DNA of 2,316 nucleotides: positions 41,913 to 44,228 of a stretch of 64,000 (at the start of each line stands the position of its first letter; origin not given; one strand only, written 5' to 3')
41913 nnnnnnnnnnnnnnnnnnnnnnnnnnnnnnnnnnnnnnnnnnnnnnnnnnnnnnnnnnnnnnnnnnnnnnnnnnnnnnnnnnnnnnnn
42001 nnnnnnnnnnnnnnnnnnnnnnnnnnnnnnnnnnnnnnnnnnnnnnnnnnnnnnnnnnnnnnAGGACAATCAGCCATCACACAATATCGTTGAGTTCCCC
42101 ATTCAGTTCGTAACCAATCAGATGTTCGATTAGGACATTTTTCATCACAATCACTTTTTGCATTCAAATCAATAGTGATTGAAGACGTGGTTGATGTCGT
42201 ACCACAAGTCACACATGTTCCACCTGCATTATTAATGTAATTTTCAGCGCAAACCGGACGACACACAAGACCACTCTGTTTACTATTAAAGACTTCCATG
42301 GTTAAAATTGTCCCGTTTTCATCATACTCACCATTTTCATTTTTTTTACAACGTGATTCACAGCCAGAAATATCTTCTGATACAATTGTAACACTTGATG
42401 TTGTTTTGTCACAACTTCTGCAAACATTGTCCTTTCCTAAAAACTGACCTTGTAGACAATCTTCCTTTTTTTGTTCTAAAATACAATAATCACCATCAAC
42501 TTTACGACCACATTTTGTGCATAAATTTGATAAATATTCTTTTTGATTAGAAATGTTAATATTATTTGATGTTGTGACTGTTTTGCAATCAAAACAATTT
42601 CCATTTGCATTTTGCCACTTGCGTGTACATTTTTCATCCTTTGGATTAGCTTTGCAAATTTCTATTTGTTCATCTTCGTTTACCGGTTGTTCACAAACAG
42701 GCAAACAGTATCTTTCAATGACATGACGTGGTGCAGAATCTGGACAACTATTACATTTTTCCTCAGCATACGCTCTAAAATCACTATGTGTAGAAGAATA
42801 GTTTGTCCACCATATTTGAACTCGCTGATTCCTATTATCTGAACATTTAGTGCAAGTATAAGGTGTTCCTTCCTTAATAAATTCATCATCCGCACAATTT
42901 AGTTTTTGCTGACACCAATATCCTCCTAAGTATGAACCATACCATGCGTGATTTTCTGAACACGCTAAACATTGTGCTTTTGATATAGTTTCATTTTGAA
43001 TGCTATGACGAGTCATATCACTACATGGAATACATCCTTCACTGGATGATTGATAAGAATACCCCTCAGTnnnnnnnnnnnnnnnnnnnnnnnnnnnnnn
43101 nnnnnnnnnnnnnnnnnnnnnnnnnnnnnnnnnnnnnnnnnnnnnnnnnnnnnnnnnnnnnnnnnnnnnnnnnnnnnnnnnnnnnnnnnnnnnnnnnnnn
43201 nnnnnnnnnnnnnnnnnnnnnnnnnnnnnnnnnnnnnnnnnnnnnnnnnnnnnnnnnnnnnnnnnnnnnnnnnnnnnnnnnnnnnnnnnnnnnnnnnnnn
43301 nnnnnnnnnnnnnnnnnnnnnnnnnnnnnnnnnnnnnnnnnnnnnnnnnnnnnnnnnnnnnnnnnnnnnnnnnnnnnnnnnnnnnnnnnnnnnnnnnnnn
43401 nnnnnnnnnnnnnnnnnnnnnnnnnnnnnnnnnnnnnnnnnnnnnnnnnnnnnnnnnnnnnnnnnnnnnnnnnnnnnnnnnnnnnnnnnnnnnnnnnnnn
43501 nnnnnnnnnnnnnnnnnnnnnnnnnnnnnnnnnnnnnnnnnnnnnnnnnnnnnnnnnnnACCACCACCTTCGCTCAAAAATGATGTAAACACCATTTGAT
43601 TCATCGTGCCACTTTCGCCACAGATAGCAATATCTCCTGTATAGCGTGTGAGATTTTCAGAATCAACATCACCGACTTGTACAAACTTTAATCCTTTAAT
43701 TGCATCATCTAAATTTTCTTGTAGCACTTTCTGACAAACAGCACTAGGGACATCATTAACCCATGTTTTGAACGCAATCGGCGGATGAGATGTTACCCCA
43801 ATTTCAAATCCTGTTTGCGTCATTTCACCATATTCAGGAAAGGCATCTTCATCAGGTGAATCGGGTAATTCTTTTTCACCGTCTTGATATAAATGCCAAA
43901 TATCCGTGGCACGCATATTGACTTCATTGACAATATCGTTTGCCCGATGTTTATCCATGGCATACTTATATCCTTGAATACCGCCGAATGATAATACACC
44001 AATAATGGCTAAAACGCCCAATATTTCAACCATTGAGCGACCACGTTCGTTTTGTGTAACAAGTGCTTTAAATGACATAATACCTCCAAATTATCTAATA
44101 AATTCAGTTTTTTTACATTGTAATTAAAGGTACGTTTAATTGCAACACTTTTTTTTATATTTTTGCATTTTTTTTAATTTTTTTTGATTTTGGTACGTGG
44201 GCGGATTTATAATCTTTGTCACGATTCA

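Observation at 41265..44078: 937-aa protein fusing a type IV prepilin N-terminus to a huge CxxC-rich, eukaryote-like cysteine-repeat ectodomain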

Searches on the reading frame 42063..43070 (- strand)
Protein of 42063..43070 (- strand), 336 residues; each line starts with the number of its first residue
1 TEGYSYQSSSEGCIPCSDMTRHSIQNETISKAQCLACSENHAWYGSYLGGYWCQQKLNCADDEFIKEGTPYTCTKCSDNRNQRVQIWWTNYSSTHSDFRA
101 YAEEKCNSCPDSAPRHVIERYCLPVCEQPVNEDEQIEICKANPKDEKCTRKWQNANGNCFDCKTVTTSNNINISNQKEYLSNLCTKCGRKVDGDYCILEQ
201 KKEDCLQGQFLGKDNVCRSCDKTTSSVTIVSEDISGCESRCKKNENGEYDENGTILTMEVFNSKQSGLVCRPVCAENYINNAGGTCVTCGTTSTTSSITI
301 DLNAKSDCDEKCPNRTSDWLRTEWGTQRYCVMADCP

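Call 69: predict_structure(alignment_id=A4)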
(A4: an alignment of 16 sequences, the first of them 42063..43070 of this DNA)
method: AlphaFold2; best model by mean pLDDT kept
length: 336 residues; sequences in the alignment: 16
mean_pLDDT: 89.3   pTM: 0.71
mean pLDDT of the five models: 89.3, 88.5, 88.3, 87.8, 87.6
residues with pLDDT >= 90: 195; 70-90: 134; 50-70: 7; < 50: 0
segments of 3 or more residues with pLDDT < 50: none
pLDDT, mean of each block of 10 residues (from residue 1): 87 93 91 89 82 91 90 93 85 78 94 91 87 84 83 93 91 89 92 91 93 93 93 95 95 94 92 93 91 83 85 88 84 78
secondary structure, 60 per line:
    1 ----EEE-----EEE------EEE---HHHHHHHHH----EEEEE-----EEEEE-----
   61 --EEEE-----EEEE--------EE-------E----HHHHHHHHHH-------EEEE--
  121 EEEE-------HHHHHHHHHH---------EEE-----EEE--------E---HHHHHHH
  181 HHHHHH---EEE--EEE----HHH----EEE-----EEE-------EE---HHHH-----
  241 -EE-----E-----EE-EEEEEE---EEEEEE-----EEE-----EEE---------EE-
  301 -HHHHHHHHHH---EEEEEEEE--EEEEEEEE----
elements in order: E5-7 E13-15 E22-24 H28-36 E41-45 E51-55 E63-66 E72-75 H98-107 E115-118 E121-124 H132-141 E151-153 E159-161 H174-186 E190-192 E195-197 E209-211 E217-219 H232-235 E258-263 E267-272 E278-280 E286-288 H302-311 E315-322 E325-332

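Call 72: fold_search(model_id=the predicted structure, library=pdb)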
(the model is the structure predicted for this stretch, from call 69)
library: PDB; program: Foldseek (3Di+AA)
matches with E <= 10: 148; with E <= 0.001: 0
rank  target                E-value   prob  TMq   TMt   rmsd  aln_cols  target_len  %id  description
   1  8ezm_A                1.5e+00  0.03  0.09  0.13  15.8       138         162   10  Pfs25 in complex with transmission-reducing antibody AS01-63 (released 2023-08-16)
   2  5v2n                  1.7e+00  0.06  0.09  0.15  15.2        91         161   14  Crystal Structure of APO Human SETD8 (released 2018-03-07)
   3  6azz_A                1.9e+00  0.03  0.08  0.13  14.7       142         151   10  Crystal structure of Pfs25 in complex with the transmission blocking antibody 1190 (released 2017-11-08)
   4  5f6k_C                2.1e+00  0.04  0.08  0.14  14.0       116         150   10  Crystal structure of the MLL3-Ash2L-RbBP5 complex (released 2016-02-24)
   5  6phd_C                2.2e+00  0.02  0.08  0.14  15.7       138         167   10  Pfs25 in complex with the human transmission blocking antibody 2586 (released 2019-10-02)
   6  7pab_A                2.3e+00  0.01  0.08  0.07  16.5       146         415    8  Varicella zoster Orf24-Orf27 nuclear egress complex (released 2022-01-19)
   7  2arp_F                2.5e+00  0.02  0.08  0.14  12.6       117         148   14  Activin A in complex with Fs12 fragment of follistatin (released 2006-03-07)
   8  3tc2_C                2.5e+00  0.02  0.07  0.12  16.4       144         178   12  Crystal structure of potato serine protease inhibitor. (released 2012-06-20)
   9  7u5v_A                3.1e+00  0.03  0.08  0.16  13.3       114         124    7  Crystal structure of the Mixed Lineage Leukaemia (MLL1) SET Domain with the cofactor product S-Adenosylhomocysteine an (released 2023-09-27)
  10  7pab_C                3.3e+00  0.01  0.09  0.08  16.7       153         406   10  Varicella zoster Orf24-Orf27 nuclear egress complex (released 2022-01-19)
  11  6in8                  3.7e+00  0.12  0.06  0.08   3.2        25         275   32  Crystal structure of MucB (released 2019-07-24)
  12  9d8z_A                3.7e+00  0.06  0.09  0.10   9.6        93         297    9  Crystal structure of the ACVR1 (ALK2) Kinase Domain in complex with inhibitor CDD-2282 (released 2024-11-27)
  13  8vvt_v                3.9e+00  0.02  0.07  0.04  14.7        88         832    6  Mammalian ribosomes bound to Anisomycin in the rotated conformation (released 2025-07-30)
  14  5nqa_A                3.9e+00  0.02  0.10  0.07  17.4       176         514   11  Crystal structure of GalNAc-T4 in complex with the monoglycopeptide 3 (released 2017-12-20)
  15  3u1j_B                3.9e+00  0.01  0.07  0.11  15.2       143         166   13  Aprotinin bound to Dengue virus protease (released 2011-11-09)
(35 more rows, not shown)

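Call 99: search_protein_families(library=pfam, alignment_id=A4, max_evalue=10)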
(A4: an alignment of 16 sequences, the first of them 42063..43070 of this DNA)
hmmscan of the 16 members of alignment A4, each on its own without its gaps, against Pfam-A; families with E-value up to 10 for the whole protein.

A. member 1, window:42063-43070:- (336 aa): 0 families

B. families by the number of members that match (of 16 scanned): 18 families
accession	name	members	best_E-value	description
PF13948.11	DUF4215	1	0.0095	Domain of unknown function (DUF4215)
PF17566.7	DUF5472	1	0.021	Family of unknown function (DUF5472)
PF24455.1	DUF7571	1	0.025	Family of unknown function (DUF7571)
PF09963.14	DUF2197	1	0.027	Uncharacterized protein conserved in bacteria (DUF2197)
PF24258.1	DUF7459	1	0.057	Domain of unknown function (DUF7459)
PF14554.11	VEGF_C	1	0.069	VEGF heparin-binding domain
PF16622.11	zf-C2H2_11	1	0.076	zinc-finger C2H2-type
PF21319.3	zf-FCS_1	1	0.14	Zinc finger, FCS-type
PF00775.27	Dioxygenase_C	1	0.14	Dioxygenase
PF18104.7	Tudor_2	1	0.15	Jumonji domain-containing protein 2A Tudor domain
PF14803.11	Zn_ribbon_Nudix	1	0.17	Nudix N-terminal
PF00241.25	Cofilin_ADF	1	0.19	Cofilin/tropomyosin-type actin-binding protein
PF08271.17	Zn_Ribbon_TF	1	0.22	TFIIB zinc-binding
PF18105.7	PGM1_C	1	0.28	PGM1 C-terminal domain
PF05566.18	Pox_vIL-18BP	1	0.86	Orthopoxvirus interleukin 18 binding protein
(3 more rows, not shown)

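Call 100: fold_search(model_id=the predicted structure, library=viral)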
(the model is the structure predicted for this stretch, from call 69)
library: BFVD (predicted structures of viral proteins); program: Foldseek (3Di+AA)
matches with E <= 10: 261; with E <= 0.001: 0
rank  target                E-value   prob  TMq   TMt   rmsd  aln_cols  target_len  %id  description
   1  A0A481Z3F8            2.7e-02  0.18  0.17  0.15  13.2       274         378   12  Transmembrane protein [Pithovirus LCPAC103]
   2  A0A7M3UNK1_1          2.7e-01  0.04  0.15  0.08  25.4       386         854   14  Tyrosine-protein kinase ephrin type A/B receptor-like domain-containing protein [Pyramimonas orientalis virus 01B]
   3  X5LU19                5.4e-01  0.08  0.12  0.15  19.9       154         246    8  Fiber-1 [Pigeon adenovirus 1]
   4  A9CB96                8.6e-01  0.02  0.08  0.06  23.0       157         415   13  Fiber protein [Snake adenovirus serotype 1]
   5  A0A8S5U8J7            9.1e-01  0.06  0.08  0.07  16.3       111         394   14  Repressor domain protein [Siphoviridae sp. ct9j27]
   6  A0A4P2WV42            1.0e+00  0.10  0.12  0.20  13.1       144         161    8  Uncharacterized protein [Enterobacter phage EspM4VN]
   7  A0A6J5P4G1            1.1e+00  0.02  0.08  0.08  20.7       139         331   11  Concanavalin A-like lectin/glucanases superfamily [uncultured Caudovirales phage]
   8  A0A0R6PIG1            1.2e+00  0.07  0.09  0.15   9.2        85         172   13  (no name in the UniProt tables at hand)
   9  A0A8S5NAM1            1.5e+00  0.07  0.09  0.10  11.2        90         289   12  Repressor domain protein [Siphoviridae sp. ctL5G6]
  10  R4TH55                1.5e+00  0.08  0.08  0.27  11.7        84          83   11  (no name in the UniProt tables at hand)
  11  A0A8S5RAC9            1.5e+00  0.02  0.08  0.13  15.4       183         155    9  Phosphodiester glycosidase (Fragment) [Siphoviridae sp. ctHNH2]
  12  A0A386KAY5            1.5e+00  0.01  0.08  0.05  24.8       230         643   12  (no name in the UniProt tables at hand)
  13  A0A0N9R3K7            1.7e+00  0.01  0.11  0.09  23.3       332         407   10  PAN/APPLE-like domain containing protein [Chrysochromulina ericina virus CeV-01B]
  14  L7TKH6                1.9e+00  0.06  0.08  0.15  10.4        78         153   10  Uncharacterized protein [Haloarcula vallismortis tailed virus 1]
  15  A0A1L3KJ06            1.9e+00  0.01  0.09  0.05  21.4       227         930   11  Putative glycoprotein [Xinzhou toro-like virus]
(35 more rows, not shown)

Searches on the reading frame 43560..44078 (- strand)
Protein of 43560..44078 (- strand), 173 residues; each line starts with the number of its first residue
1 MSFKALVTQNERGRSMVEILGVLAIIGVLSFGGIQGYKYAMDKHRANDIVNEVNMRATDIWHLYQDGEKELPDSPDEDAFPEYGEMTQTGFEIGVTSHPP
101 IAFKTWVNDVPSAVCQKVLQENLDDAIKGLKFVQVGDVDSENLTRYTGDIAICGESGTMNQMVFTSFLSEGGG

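Call 12: search_protein_families(library=ncbifam, proteins=[window:43560-44078:-], max_evalue=10)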
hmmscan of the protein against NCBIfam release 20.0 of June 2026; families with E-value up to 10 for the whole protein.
seq(173 aa): 2 families
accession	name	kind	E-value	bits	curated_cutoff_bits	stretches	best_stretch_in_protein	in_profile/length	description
NF007800.0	PRK10506.1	equivalog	0.0047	16.7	158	1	8-53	5-50/163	prepilin peptidase-dependent protein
NF007862.0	PRK10574.1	equivalog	0.015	15.4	138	1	9-52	2-45/145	prepilin peptidase-dependent pilin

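Call 13: search_protein_families(library=pfam, proteins=[window:43560-44078:-], max_evalue=10)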
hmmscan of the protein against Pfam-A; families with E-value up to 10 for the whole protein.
seq(173 aa): 1 family
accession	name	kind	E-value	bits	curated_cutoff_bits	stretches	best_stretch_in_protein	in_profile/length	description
PF07963.17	N_methyl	-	0.13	12.4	21.2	1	10-30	3-23/27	Prokaryotic N-terminal methylation motif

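Call 96: search_dna_similar(query=window:43560-44078:-, collection=plasmids, mode=protein, max_evalue=10, max_rows=15)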
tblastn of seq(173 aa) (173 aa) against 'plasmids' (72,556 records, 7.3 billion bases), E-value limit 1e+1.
Records with a match: 27; places in all: 27; records where one place covers at least 80% of the query: 0.
Best place of each record, by identity: <60% 27.
By first word of the organism name: Escherichia 21; Pseudomonas 1; Nocardiopsis 1; Termitidicoccus 1; Burkholderia 1; Acinetobacter 1; Euzebya 1.
By predicted mobility (MOB-suite, as given by PLSDB): non-mobilizable 12; mobilizable 8; conjugative 7.
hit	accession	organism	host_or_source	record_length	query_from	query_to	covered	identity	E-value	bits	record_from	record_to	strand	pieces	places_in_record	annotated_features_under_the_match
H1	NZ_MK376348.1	Pseudomonas sp.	-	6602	11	113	60%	24.3%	5e+0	35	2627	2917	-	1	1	pilin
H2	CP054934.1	Nocardiopsis flavescens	Single Cell,marine sediment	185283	49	127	46%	31.6%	6e+0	35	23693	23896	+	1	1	FAD-dependent oxidoreductase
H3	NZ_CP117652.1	Escherichia albertii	Sturnus vulgaris,whole organism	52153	9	102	54%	26.0%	9e+0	34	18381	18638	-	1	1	type IV pilus major pilin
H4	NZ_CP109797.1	Termitidicoccus mucosus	Reticulitermes chinensis,cell culture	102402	12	80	40%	32.9%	9e-1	37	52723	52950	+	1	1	prepilin-type N-terminal cleavage/methylation domain-containing ...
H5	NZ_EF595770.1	Escherichia coli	-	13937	9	76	39%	32.4%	7e+0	34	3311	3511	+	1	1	lngA: type IV pilus longus major pilin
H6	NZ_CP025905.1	Escherichia coli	Homo sapiens,stool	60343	9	76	39%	31.9%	9e+0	34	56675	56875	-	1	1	lngA: type IV pilus longus major pilin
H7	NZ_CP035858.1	Escherichia coli TW11681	-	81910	9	76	39%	31.9%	9e+0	34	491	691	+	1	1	lngA: type IV pilus longus major pilin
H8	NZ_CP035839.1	Escherichia coli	Homo sapiens,stool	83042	9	76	39%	31.9%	9e+0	34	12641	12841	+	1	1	lngA: type IV pilus longus major pilin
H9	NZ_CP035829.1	Escherichia coli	Homo sapiens,stool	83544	9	76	39%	31.9%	9e+0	34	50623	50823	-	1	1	lngA: type IV pilus longus major pilin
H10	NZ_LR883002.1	Escherichia coli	-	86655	9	76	39%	31.9%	9e+0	34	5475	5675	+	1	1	lngA: type IV pilus longus major pilin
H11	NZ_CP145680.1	Escherichia coli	Homo sapiens,stool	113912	9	76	39%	31.9%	9e+0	34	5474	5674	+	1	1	lngA: type IV pilus longus major pilin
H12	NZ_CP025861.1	Escherichia coli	Homo sapiens,stool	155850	9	76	39%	31.9%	9e+0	34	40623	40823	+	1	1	lngA: type IV pilus longus major pilin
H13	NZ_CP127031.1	Escherichia coli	Homo sapiens,stool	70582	9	76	39%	31.9%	9e+0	34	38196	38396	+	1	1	lngA: type IV pilus longus major pilin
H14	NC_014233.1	Escherichia coli ETEC 1392/75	-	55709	9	76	39%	31.9%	9e+0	34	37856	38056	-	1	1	lngA: type IV pilus longus major pilin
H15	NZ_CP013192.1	Escherichia coli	Homo sapiens,Human Stool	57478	9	76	39%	31.9%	9e+0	34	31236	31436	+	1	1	lngA: type IV pilus longus major pilin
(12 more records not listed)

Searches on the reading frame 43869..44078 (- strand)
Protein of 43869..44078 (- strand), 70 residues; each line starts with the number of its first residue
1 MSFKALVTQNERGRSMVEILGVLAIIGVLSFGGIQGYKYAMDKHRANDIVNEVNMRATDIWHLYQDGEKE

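Call 12: search_protein_families(library=ncbifam, proteins=[window:43869-44078:-], max_evalue=10)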
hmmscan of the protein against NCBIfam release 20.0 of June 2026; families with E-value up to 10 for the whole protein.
seq(70 aa): 3 families
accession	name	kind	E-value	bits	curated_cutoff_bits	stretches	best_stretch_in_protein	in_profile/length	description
NF007800.0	PRK10506.1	equivalog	0.00069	19.5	158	1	8-53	5-50/163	prepilin peptidase-dependent protein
NF007862.0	PRK10574.1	equivalog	0.0031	17.6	138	1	9-53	2-46/145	prepilin peptidase-dependent pilin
NF011170.0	PRK14572.1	equivalog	0.05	12.7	489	1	18-56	105-144/351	D-alanyl-alanine synthetase A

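Call 13: search_protein_families(library=pfam, proteins=[window:43869-44078:-], max_evalue=10)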
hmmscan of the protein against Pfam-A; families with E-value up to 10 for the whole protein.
seq(70 aa): 3 families
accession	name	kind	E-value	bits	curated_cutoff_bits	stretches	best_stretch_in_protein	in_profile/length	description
PF07963.17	N_methyl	-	0.032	14.3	21.2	1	10-31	3-24/27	Prokaryotic N-terminal methylation motif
PF04612.17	T2SSM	-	0.14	12.7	27.8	1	10-47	12-49/160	Type II secretion system (T2SS), protein M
PF14991.11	MLANA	-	0.24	12.1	27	1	17-56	32-71/117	Protein melan-A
